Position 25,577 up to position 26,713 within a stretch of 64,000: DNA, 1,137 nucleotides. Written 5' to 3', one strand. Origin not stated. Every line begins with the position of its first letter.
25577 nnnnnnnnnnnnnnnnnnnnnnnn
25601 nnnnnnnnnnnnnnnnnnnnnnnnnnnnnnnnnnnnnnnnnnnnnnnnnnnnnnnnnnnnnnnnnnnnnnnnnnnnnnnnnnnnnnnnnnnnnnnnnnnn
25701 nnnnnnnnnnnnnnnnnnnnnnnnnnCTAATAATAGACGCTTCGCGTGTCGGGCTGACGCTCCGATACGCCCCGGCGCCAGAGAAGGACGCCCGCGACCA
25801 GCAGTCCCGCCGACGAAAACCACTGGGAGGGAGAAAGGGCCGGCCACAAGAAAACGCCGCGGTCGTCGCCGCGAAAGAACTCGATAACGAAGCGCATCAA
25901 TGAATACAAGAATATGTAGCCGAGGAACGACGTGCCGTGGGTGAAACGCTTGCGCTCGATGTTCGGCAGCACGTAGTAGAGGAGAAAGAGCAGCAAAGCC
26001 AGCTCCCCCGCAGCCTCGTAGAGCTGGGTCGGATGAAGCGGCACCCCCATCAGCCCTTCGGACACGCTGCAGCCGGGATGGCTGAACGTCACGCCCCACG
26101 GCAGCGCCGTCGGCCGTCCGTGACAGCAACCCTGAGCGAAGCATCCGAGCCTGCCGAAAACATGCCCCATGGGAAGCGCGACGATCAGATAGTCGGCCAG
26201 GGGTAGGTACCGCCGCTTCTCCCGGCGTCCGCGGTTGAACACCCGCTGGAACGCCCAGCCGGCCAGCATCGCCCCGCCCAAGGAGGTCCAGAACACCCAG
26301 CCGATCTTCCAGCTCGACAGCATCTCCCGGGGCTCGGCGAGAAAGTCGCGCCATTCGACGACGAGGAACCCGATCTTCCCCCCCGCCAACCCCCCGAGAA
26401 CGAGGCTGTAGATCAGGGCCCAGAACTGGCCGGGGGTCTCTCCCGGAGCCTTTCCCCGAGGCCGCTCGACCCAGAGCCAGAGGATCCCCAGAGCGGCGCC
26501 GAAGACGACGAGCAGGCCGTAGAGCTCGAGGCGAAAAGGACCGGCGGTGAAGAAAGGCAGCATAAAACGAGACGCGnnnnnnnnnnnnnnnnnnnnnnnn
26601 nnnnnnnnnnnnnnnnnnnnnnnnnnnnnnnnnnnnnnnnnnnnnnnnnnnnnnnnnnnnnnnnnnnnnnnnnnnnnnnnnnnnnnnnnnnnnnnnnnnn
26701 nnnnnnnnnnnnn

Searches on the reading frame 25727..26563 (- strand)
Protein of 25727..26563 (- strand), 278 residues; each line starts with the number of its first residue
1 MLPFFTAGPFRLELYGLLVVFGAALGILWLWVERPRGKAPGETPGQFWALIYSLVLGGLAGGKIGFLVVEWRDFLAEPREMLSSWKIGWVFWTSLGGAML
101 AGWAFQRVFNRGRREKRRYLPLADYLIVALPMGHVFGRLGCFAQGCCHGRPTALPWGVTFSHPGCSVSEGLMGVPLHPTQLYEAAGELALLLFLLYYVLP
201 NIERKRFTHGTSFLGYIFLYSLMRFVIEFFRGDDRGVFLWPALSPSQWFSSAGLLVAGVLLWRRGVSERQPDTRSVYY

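Call 25: search_protein_families(library=pfam, proteins=[window:25727-26563:-], max_evalue=0.001)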
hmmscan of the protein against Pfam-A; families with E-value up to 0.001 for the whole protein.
window:25727-26563:- (278 aa): 1 family
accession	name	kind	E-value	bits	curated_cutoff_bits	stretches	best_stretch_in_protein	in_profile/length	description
PF01790.23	LGT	-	6.1e-47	160.4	24.9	1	5-262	4-239/240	Prolipoprotein diacylglyceryl transferase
